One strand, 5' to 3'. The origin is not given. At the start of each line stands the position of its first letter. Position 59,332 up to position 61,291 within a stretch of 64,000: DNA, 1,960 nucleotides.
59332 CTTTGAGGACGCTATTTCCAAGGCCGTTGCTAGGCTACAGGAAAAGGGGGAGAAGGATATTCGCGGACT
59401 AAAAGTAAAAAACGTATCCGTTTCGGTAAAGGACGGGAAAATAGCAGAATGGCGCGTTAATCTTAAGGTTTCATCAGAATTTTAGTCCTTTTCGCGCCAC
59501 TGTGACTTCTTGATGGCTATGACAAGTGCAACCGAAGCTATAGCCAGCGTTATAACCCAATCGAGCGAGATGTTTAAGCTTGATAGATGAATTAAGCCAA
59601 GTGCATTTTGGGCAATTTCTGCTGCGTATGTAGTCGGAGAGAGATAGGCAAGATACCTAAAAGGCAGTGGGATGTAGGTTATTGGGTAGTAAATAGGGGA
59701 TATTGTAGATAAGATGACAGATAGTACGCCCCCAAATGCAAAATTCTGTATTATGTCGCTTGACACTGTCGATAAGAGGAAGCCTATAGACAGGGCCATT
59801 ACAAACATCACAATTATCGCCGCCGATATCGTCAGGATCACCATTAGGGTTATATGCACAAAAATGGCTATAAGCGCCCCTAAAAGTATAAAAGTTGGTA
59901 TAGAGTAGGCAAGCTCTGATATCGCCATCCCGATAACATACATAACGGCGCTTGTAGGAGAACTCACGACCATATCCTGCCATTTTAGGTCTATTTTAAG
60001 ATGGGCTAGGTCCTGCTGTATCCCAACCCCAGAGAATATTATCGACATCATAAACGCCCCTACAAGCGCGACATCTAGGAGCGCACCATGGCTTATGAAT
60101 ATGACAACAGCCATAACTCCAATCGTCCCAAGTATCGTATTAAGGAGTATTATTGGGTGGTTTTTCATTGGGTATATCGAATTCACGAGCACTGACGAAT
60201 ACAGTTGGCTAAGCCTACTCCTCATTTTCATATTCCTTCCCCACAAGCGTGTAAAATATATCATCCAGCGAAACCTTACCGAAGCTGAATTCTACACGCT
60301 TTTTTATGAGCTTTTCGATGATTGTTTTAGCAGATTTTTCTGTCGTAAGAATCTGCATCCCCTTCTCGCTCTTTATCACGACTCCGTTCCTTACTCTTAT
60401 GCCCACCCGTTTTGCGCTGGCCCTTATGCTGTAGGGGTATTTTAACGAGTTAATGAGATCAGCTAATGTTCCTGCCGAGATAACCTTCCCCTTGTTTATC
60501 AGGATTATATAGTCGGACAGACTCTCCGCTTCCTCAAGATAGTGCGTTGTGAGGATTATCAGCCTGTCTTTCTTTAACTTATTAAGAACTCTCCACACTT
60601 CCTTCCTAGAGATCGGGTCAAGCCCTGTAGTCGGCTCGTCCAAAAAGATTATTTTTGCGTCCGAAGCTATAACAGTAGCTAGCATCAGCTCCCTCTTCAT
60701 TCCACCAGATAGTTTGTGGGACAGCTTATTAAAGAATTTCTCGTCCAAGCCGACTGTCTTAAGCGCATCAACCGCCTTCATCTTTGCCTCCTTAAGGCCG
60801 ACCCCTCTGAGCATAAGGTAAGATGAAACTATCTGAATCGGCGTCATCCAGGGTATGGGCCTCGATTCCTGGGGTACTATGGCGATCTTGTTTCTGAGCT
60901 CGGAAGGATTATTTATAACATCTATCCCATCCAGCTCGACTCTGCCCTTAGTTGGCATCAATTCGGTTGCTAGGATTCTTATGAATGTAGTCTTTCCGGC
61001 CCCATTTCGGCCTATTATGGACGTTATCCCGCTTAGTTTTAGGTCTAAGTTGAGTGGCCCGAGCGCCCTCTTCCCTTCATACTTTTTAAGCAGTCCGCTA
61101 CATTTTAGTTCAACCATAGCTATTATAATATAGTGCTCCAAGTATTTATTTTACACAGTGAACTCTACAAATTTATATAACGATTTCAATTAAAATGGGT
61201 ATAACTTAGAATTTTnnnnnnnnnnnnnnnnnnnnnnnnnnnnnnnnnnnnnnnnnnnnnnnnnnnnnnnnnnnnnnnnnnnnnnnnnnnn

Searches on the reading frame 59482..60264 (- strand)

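Call 74: search_protein_families(library=pfam, proteins=[window:59482-60264:-], max_evalue=0.0001)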
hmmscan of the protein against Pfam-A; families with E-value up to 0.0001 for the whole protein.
window:59482-60264:- (260 aa): 1 family
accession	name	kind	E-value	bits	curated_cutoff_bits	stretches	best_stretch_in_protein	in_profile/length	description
PF01061.29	ABC2_membrane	-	2.7e-13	50.4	26.9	1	47-220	28-208/211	ABC-2 type transporter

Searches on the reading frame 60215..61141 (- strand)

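Call 74: search_protein_families(library=pfam, proteins=[window:60215-61141:-], max_evalue=0.0001)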
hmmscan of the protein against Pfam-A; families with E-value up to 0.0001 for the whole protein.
window:60215-61141:- (308 aa): 5 families
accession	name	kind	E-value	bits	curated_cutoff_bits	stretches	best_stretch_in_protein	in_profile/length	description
PF00005.33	ABC_tran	-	7.6e-28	98.3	25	1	29-172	3-137/137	ABC transporter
PF13304.12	AAA_21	-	1e-12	49.2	27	1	142-200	236-298/304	AAA domain, putative AbiEii toxin, Type IV TA system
PF02463.25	SMC_N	-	2.5e-06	27.5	40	0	135-208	135-205/220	RecF/RecN/SMC N terminal domain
PF13175.12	AAA_15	-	2.8e-06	27.6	32.1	0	34-58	19-44/374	AAA ATPase domain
PF13476.12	AAA_23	-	4e-05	24.8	27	0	26-57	9-39/201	AAA domain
